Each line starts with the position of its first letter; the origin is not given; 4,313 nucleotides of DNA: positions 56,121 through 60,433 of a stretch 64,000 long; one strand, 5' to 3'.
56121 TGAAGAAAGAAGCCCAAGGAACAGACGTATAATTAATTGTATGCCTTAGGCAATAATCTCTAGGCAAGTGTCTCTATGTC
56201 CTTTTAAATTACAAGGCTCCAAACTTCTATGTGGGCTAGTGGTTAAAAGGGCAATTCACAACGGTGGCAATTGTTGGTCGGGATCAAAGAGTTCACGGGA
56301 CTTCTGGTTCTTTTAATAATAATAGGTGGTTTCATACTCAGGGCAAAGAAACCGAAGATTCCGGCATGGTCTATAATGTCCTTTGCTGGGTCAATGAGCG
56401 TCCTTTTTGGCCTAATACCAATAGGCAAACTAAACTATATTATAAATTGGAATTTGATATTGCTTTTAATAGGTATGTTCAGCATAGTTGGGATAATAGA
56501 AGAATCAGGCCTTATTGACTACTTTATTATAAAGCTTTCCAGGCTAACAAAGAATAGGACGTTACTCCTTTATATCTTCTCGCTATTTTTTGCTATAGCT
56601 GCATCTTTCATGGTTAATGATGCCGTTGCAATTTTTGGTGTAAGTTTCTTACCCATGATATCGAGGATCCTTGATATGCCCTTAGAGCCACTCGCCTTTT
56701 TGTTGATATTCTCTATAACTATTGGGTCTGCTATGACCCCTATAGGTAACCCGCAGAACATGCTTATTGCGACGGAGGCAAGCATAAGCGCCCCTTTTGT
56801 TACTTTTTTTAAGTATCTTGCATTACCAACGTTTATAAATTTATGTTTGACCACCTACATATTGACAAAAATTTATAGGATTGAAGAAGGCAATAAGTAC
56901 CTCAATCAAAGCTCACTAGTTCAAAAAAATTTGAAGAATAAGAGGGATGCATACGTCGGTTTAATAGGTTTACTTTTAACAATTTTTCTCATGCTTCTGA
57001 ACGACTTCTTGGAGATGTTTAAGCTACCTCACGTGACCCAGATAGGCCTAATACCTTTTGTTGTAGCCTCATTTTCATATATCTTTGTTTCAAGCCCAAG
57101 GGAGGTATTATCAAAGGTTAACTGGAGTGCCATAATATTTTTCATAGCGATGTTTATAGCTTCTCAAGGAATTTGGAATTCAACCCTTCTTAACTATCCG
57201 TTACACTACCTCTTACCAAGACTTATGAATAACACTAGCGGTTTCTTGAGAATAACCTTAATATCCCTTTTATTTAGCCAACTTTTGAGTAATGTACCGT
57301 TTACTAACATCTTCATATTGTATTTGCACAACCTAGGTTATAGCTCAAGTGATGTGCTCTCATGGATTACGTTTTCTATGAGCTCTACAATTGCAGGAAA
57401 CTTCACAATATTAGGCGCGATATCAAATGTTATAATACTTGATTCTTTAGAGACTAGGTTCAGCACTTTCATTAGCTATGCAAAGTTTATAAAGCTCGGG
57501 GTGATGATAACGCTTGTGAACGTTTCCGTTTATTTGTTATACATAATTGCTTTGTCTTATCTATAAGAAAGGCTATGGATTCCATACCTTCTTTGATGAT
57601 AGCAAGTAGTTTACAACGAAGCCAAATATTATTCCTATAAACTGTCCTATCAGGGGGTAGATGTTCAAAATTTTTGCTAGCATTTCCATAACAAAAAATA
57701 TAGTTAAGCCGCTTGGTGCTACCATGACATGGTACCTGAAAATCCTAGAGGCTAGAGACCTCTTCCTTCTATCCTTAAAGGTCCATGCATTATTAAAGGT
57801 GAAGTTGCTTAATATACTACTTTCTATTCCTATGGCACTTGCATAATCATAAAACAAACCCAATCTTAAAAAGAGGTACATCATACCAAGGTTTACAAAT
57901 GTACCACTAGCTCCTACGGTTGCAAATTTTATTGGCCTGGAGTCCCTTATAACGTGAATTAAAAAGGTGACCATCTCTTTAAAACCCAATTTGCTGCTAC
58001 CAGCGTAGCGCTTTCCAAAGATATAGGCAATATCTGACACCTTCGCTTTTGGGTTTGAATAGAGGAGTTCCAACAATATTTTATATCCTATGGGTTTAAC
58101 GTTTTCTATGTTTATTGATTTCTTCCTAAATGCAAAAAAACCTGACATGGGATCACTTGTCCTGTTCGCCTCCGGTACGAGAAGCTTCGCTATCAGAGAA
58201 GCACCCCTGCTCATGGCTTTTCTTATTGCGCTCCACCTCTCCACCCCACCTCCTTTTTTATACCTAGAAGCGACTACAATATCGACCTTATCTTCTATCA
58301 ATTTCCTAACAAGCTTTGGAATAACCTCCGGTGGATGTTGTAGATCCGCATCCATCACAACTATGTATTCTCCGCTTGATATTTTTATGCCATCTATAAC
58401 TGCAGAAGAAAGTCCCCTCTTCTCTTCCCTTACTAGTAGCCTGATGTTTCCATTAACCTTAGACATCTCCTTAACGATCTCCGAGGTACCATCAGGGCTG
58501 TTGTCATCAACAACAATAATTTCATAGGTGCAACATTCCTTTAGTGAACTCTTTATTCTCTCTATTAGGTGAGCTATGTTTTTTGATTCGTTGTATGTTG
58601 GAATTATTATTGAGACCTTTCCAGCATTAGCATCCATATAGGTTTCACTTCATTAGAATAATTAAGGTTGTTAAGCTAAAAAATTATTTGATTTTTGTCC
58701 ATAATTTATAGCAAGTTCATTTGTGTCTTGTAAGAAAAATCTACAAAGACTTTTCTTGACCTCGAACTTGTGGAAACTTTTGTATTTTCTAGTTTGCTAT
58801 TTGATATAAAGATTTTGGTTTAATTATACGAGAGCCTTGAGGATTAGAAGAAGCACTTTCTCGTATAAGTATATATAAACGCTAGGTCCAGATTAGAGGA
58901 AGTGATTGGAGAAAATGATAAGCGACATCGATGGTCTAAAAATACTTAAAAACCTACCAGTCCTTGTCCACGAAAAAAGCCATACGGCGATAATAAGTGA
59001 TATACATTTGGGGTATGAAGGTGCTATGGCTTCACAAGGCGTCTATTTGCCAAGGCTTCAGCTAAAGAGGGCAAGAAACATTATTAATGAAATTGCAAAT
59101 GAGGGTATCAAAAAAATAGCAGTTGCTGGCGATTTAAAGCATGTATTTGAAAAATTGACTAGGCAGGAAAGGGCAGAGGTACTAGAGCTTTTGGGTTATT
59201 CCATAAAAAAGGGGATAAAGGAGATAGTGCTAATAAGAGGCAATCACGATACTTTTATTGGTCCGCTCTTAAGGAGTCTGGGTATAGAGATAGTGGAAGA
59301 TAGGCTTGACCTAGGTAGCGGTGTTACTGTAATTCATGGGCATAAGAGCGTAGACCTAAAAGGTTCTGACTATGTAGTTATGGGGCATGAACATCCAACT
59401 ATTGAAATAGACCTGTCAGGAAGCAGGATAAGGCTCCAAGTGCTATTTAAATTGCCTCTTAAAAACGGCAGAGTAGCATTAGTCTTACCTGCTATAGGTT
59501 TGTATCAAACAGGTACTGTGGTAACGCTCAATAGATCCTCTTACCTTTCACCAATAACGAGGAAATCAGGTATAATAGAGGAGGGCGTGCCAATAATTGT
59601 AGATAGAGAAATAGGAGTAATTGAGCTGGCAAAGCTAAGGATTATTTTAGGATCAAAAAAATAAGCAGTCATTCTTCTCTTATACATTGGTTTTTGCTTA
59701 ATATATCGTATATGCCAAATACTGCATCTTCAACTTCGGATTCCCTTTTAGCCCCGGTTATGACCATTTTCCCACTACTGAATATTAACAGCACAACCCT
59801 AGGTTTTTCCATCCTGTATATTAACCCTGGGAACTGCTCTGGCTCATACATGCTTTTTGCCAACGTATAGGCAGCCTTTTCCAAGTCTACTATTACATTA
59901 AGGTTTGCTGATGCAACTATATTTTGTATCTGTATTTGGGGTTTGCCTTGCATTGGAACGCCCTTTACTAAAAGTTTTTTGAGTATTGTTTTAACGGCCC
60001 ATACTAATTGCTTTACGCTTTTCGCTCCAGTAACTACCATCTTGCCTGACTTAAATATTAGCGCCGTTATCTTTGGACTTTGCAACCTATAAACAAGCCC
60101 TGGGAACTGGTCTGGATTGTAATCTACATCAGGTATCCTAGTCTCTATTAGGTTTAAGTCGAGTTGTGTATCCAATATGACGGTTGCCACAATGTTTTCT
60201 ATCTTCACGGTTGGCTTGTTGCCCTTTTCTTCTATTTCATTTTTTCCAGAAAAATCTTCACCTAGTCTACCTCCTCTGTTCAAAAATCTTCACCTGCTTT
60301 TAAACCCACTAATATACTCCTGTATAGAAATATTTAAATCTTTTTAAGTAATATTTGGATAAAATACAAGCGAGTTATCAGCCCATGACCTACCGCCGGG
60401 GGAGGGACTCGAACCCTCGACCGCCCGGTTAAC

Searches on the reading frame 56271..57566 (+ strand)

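Call 73: search_protein_families(library=pfam, proteins=[window:56271-57566:+], max_evalue=0.0001)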
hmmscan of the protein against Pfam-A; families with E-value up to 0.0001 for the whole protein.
window:56271-57566:+ (431 aa): 1 family
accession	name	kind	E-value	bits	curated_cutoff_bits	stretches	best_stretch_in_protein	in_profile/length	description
PF03600.22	CitMHS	-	2e-45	155.8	31.9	1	20-365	8-328/336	Citrate transporter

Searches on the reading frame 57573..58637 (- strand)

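Call 73: search_protein_families(library=pfam, proteins=[window:57573-58637:-], max_evalue=0.0001)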
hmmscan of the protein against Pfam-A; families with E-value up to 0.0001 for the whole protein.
window:57573-58637:- (354 aa): 4 families
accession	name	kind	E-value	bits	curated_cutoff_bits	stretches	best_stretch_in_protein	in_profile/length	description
PF00535.33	Glycos_transf_2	-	2.1e-40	138.8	23.3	1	9-174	1-163/168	Glycosyl transferase family 2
PF04138.20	GtrA_DPMS_TM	-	6e-24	84.9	26.1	1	237-352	1-117/117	GtrA/DPMS, transmembrane domain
PF13641.12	Glyco_tranf_2_3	-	7.1e-09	36.5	27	1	8-128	3-126/230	Glycosyltransferase like family 2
PF10111.15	Glyco_tranf_2_2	-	6.7e-06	26.2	27.3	1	9-110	1-103/276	Glycosyltransferase like family 2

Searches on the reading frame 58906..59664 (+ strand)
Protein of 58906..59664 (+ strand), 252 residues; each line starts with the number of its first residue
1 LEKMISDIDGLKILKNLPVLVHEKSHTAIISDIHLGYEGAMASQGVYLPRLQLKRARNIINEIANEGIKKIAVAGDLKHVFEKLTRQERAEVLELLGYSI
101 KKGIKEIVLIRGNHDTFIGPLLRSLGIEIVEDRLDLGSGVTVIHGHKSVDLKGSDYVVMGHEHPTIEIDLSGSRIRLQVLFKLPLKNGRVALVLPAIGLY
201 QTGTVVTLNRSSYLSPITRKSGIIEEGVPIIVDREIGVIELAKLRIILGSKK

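Call 73: search_protein_families(library=pfam, proteins=[window:58906-59664:+], max_evalue=0.0001)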
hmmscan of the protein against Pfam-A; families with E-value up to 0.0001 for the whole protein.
window:58906-59664:+ (252 aa): 2 families
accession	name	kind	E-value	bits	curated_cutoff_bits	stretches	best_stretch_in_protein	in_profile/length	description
PF00149.33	Metallophos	-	3.8e-08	34.4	21.5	1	27-123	3-79/191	Calcineurin-like phosphoesterase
PF12850.12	Metallophos_2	-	2.1e-05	25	27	1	28-163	4-117/154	Calcineurin-like phosphoesterase superfamily domain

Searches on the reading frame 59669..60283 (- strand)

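Call 73: search_protein_families(library=pfam, proteins=[window:59669-60283:-], max_evalue=0.0001)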
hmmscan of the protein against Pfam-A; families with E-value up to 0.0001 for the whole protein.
window:59669-60283:- (204 aa): 2 families
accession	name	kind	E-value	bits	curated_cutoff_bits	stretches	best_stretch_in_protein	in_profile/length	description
PF00352.27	TBP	-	1.2e-63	211.3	22.9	2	117-197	2-84/85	Transcription factor TFIID (or TATA-binding protein, TBP)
PF11858.14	DUF3378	-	5.7e-06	26.9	27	0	147-185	23-61/76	Domain of unknown function (DUF3378)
